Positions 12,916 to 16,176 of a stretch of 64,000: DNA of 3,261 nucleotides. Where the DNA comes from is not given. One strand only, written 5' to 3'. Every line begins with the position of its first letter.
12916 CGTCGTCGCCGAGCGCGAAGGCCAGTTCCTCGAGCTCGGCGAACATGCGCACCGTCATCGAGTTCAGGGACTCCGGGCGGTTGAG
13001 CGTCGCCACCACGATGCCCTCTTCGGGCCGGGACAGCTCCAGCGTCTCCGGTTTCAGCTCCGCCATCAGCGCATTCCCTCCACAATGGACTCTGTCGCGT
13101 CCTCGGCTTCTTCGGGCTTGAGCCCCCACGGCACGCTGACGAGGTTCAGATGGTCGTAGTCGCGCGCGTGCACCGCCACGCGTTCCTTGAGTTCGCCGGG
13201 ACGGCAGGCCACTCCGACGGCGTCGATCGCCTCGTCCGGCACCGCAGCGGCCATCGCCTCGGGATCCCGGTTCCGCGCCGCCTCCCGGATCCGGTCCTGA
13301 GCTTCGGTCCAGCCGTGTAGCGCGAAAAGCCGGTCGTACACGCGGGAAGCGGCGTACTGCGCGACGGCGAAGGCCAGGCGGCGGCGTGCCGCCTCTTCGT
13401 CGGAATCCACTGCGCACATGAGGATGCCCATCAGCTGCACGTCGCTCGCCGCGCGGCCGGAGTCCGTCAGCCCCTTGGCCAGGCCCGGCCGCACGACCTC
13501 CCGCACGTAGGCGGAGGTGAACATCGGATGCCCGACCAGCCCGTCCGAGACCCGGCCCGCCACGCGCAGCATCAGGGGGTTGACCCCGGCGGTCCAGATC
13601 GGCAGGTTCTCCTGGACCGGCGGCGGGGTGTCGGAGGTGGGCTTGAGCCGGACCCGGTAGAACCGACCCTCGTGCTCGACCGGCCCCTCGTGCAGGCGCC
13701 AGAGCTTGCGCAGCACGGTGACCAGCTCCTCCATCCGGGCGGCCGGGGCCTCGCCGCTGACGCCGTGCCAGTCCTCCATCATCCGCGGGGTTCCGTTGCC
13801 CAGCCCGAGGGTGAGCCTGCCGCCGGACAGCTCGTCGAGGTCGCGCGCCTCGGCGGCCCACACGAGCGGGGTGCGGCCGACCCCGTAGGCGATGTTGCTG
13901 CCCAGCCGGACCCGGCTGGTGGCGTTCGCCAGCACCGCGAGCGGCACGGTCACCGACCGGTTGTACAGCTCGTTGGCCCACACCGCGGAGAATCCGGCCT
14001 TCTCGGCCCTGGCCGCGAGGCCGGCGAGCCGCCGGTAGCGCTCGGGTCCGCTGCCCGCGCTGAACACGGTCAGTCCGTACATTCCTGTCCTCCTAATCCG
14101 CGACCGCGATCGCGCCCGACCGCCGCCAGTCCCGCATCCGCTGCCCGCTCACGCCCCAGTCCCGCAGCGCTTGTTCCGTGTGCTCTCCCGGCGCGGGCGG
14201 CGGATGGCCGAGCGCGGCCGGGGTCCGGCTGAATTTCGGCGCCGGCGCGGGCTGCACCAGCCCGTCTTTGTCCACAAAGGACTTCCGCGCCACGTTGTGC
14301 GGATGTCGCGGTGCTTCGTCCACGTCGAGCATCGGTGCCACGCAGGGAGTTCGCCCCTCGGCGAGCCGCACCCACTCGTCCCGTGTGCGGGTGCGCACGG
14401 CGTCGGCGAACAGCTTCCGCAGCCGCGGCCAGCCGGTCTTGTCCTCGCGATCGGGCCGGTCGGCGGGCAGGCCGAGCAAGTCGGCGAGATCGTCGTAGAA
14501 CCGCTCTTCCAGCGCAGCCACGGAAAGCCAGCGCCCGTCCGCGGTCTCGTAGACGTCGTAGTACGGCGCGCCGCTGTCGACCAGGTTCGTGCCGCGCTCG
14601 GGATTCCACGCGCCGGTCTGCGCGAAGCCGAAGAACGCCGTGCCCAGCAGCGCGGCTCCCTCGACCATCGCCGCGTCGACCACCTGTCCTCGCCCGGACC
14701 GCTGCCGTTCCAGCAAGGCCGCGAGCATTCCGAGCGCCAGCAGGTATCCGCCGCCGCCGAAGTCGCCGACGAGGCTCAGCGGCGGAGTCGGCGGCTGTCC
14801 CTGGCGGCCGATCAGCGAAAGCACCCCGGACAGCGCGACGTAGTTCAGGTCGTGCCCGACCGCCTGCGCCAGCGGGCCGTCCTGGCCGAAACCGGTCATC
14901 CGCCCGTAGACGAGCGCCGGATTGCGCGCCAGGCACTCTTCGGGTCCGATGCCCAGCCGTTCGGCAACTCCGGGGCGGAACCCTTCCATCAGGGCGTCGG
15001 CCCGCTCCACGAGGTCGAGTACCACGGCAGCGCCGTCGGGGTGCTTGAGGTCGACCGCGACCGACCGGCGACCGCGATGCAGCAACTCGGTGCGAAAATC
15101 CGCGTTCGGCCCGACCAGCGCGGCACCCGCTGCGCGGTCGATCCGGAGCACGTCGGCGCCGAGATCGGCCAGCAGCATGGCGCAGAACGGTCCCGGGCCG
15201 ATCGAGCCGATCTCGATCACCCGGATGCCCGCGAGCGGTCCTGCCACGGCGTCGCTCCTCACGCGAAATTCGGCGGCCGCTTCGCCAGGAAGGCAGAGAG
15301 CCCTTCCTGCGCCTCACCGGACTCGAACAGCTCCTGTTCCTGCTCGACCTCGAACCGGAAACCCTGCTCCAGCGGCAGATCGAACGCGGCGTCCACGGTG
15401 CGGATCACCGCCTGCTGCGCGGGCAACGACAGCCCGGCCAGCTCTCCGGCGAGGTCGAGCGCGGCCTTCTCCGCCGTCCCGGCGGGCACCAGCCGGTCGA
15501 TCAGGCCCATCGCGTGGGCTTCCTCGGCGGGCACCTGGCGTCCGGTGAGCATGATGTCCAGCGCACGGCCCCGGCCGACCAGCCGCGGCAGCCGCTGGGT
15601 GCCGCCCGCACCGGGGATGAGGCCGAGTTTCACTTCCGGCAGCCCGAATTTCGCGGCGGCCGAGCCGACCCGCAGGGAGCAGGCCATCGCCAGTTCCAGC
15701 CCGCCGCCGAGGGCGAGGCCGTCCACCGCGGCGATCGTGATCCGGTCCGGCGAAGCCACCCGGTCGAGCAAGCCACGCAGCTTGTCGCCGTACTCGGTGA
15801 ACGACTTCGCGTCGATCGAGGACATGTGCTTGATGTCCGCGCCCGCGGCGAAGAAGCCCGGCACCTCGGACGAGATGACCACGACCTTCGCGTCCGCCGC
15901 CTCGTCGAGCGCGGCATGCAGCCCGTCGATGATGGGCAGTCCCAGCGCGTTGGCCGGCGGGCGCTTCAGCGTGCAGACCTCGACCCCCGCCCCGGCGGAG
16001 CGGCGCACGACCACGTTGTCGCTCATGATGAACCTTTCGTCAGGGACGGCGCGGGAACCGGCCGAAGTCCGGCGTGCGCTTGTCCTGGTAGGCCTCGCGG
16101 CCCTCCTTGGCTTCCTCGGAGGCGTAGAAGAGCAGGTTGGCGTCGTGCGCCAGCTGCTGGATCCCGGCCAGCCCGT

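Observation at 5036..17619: Bad/Ali-like alicyclic ring-cleavage parts: BadH-like SDR, two MenB/BadI-family paralogs, DECR-type dienoyl-CoA reductase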

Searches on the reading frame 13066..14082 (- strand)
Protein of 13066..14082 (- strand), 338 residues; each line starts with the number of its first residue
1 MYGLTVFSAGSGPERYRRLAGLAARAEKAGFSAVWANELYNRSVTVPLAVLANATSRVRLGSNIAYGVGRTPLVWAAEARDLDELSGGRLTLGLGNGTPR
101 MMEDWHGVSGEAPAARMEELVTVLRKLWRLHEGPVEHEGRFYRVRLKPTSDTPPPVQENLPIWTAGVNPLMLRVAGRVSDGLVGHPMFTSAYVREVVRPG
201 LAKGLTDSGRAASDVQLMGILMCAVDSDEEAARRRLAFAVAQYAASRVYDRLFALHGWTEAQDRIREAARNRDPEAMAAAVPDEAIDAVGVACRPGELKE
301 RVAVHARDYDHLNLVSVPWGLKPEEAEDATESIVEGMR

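Call 5: search_protein_families(library=ncbifam, proteins=[window:13066-14082:-], max_evalue=0.00001)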
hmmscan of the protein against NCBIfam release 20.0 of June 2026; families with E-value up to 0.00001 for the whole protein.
window:13066-14082:- (338 aa): 25 families
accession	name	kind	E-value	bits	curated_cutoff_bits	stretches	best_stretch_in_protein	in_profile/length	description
TIGR03617.1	F420_MSMEG_2256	subfamily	5.3e-57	193.1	278.15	1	23-323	1-306/318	TIGR03617 family F420-dependent LLM class oxidoreductase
TIGR03559.1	F420_Rv3520c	subfamily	3.9e-43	147.7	335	1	21-306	17-315/325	LLM class F420-dependent oxidoreductase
TIGR04024.1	F420_NP1902A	hypoth_equivalog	2.8e-41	141.3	345.4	1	13-326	11-321/330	TIGR04024 family LLM class F420-dependent oxidoreductase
NF002619.0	PRK02271.1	equivalog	1.1e-36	126.8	276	1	16-307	13-297/329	5,10-methylenetetrahydromethanopterin reductase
TIGR03555.1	F420_mer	equivalog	1.7e-34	119.7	348.7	1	15-302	10-291/325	5,10-methylenetetrahydromethanopterin reductase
TIGR03564.1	F420_MSMEG_4879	subfamily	2.5e-33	115.9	234.25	1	22-263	4-238/265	TIGR03564 family F420-dependent LLM class oxidoreductase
TIGR03841.1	F420_Rv3093c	subfamily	2.9e-27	95.8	213.65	1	21-303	14-282/298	LLM class F420-dependent oxidoreductase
TIGR03619.1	F420_Rv2161c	subfamily_domain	6.4e-27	94.7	166.9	1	44-242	46-234/247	TIGR03619 family F420-dependent LLM class oxidoreductase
TIGR03857.1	F420_MSMEG_2249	hypoth_equivalog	1.1e-26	93.9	218.4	1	17-268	14-261/329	TIGR03857 family LLM class F420-dependent oxidoreductase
TIGR03621.1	F420_MSMEG_2516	subfamily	8.9e-20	71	213.15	1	11-192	8-182/295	TIGR03621 family F420-dependent LLM class oxidoreductase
TIGR03560.1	F420_Rv1855c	subfamily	8e-18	65.1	231.4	1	14-167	10-175/227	TIGR03560 family F420-dependent LLM class oxidoreductase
TIGR03571.1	lucif_BA3436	subfamily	1.8e-12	47.2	303.9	1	21-179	35-201/304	TIGR03571 family LLM class oxidoreductase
TIGR03842.1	F420_CPS_4043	hypoth_equivalog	4.2e-11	42.5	295.45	1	17-196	13-184/329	TIGR03842 family LLM class F420-dependent oxidoreductase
TIGR03854.1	F420_MSMEG_3544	hypoth_equivalog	8.4e-11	41.7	295.6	1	17-196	13-190/290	TIGR03854 family LLM class F420-dependent oxidoreductase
TIGR03554.1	F420_G6P_DH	equivalog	8.6e-11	41.4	420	1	49-238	57-246/331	glucose-6-phosphate dehydrogenase (coenzyme-F420)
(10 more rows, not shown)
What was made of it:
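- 13066..14082 (-): F420-dependent luciferase-like oxidoreductase. TIGR03617, 193 bits (call 5).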

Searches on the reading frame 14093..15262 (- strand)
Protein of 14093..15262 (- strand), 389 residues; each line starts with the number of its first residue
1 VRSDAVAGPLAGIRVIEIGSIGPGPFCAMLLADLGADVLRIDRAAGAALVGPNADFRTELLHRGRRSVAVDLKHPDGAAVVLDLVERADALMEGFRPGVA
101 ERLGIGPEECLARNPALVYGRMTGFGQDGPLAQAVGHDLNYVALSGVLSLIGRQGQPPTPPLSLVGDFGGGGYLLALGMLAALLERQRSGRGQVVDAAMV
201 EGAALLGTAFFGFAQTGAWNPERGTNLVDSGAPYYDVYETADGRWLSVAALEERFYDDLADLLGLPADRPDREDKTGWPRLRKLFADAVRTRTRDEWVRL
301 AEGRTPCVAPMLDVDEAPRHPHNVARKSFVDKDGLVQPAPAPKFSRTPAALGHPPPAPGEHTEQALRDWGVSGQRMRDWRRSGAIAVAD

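Call 5: search_protein_families(library=ncbifam, proteins=[window:14093-15262:-], max_evalue=0.00001)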
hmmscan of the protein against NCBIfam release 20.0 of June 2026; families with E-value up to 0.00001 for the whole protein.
window:14093-15262:- (389 aa): 7 families
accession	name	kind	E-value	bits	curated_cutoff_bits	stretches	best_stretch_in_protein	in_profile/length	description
NF041294.1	Scnl_mescCoAtase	equivalog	7e-44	150.5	700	1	10-338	4-351/381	succinyl-CoA:mesaconate CoA-transferase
NF052585.1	SucGlutTfsCaiB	equivalog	1.4e-41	142.4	750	1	7-367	5-386/394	succinate--glutarate CoA-transferase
NF008511.0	PRK11430.1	equivalog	9.4e-41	140.2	522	1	4-346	4-355/381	CoA:oxalate CoA-transferase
NF003809.0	PRK05398.1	subfamily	1e-32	113.3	442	1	9-202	4-203/416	formyl-CoA transferase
TIGR03253.1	oxalate_frc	equivalog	1.2e-30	106.6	504.2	1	9-202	3-202/416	formyl-CoA transferase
NF002914.1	PRK03525.1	equivalog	1.4e-26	93.4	413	1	7-211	7-210/400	L-carnitine CoA-transferase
TIGR04253.1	mesacon_CoA_iso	equivalog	6.9e-10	38.5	725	1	10-266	3-261/403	2-methylfumaryl-CoA isomerase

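Call 59: search_solved_structures(query=window:14093-15262:-, max_evalue=1e-30)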
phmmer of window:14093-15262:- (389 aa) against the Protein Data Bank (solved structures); distinct sequences matched with E-value up to 1e-30: 14.
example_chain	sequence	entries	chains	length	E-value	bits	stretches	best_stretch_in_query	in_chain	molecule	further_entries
8rmw_A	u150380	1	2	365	1.3e-109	370.3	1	6-370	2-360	Alpha-methylacyl-CoA racemase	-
9i2t_A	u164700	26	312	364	1.9e-109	369.8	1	7-370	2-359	Alpha-methylacyl-CoA racemase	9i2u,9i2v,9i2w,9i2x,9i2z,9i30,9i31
1x74_A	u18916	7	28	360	2.3e-109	369.5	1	7-369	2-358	2-methylacyl-CoA racemase | probable alpha-methylacyl-CoA racemase MCR | PROBABLE ALPHA-METHYLACYL-COA RACEMASE MCR (2-METHYLACYL-COA RACEMASE) (2-ARYLPROPIONYL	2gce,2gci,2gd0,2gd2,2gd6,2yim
8rp5_A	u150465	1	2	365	1.1e-108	367.3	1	6-370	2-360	Alpha-methylacyl-CoA racemase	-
8rp4_A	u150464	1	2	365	1.8e-108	366.6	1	6-370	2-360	Alpha-methylacyl-CoA racemase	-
8rp3_A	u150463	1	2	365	4.3e-108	365.3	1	6-370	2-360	Alpha-methylacyl-CoA racemase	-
2g04_A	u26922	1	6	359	3.7e-104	352.4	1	7-359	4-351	PROBABLE FATTY-ACID-CoA RACEMASE FAR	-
10uh_A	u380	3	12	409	1.8e-39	139.4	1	7-385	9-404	Formyl-coenzyme a transferase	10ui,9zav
4hl6_A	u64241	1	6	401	3.6e-38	135.1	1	5-347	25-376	Uncharacterized protein YfdE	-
9br7_A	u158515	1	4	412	8e-36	127.4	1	8-368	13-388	Succinate--hydroxymethylglutarate CoA-transferase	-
5yiy_A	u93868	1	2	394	2e-35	126.1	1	6-362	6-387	CoA transferase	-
5yit_A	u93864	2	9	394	2.2e-35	126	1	6-362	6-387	CoA transferase III | Uncharacterized protein Rv3272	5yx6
9br6_A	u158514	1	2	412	3.9e-35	125.1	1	8-368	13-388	Succinate--hydroxymethylglutarate CoA-transferase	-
4ed9_A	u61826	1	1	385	4.1e-31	111.9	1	9-361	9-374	CAIB/BAIF family protein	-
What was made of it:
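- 14093..15262 (-): Alpha-methylacyl-CoA racemase. 370 bits to M. tuberculosis MCR 1x74 (call 59).
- Checked: Racemase 14093-15262: 370 bits to M. tuberculosis MCR 1x74, against 139 for the best CoA-transferase (call 59).
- Tried and rejected: The PDB comparison shows it is a racemase (call 59).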

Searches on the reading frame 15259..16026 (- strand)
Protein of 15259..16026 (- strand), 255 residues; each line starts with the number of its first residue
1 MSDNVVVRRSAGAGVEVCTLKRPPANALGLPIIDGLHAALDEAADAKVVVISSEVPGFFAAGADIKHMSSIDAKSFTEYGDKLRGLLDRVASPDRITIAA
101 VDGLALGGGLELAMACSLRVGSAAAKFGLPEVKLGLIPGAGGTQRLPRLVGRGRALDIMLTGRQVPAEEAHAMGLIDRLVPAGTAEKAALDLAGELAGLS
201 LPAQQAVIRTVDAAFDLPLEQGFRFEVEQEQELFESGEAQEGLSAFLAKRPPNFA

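Call 6: search_protein_families(library=ncbifam, proteins=[window:15259-16026:-], max_evalue=0.00001)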
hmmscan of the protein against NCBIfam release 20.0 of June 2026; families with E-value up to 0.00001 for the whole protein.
window:15259-16026:- (255 aa): 72 families (the best 25 are shown)
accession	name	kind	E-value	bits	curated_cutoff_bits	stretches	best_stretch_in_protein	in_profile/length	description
NF005803.0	PRK07658.1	equivalog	2e-62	210.9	313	1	14-254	11-254/257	enoyl-CoA hydratase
NF051848.1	EnCoAHydtEchA19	equivalog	3e-59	200.7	400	1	14-254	9-255/258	enoyl-CoA hydratase EchA19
NF004517.0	PRK05862.1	equivalog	8.5e-58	195.9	396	1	5-254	6-254/257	enoyl-CoA hydratase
NF006007.0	PRK08138.1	subfamily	4.2e-56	190.2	355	1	3-254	6-258/261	enoyl-CoA hydratase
NF006566.0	PRK09076.1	subfamily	5.1e-54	183.6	286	1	14-254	14-257/260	enoyl-CoA hydratase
NF005802.0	PRK07657.1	equivalog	5.3e-49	167.1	363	1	4-254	4-257/260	enoyl-CoA hydratase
NF004475.0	PRK05809.1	subfamily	3.4e-48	164.4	394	1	4-254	5-257/260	short-chain-enoyl-CoA hydratase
NF007239.0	PRK09674.1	equivalog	4.9e-48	163.8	371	1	10-254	9-254/257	2,3-dehydroadipyl-CoA hydratase PaaF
NF006100.0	PRK08252.1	subfamily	8.9e-47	159.8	282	1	7-254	5-251/254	crotonase/enoyl-CoA hydratase family protein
NF004634.0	PRK05980.1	equivalog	5.1e-46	157.2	375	1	2-254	2-260/263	crotonase/enoyl-CoA hydratase family protein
NF005864.0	PRK07799.1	equivalog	1.2e-44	152.5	316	1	14-254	17-263/266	crotonase/enoyl-CoA hydratase family protein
NF008363.0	PRK11154.1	equivalog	8.8e-42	143.1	869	1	38-193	44-202/708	fatty acid oxidation complex subunit alpha FadJ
NF042430.2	EnCoAhydt_DpgD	equivalog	1.5e-41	142.6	400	1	15-254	7-255/258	enoyl-CoA-hydratase DpgD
NF046063.1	oxepin_alt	equivalog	5.7e-41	140.7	300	1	18-253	13-254/254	oxepin-CoA hydrolase, alternative type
NF006108.0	PRK08259.1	equivalog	6e-41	140.6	273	1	3-247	3-245/256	crotonase/enoyl-CoA hydratase family protein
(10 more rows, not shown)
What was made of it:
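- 15259..16026 (-): Enoyl-CoA hydratase (candidate ring enoyl-CoA hydratase, BadK/MrcF role). NCBIfam ECH (call 6).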
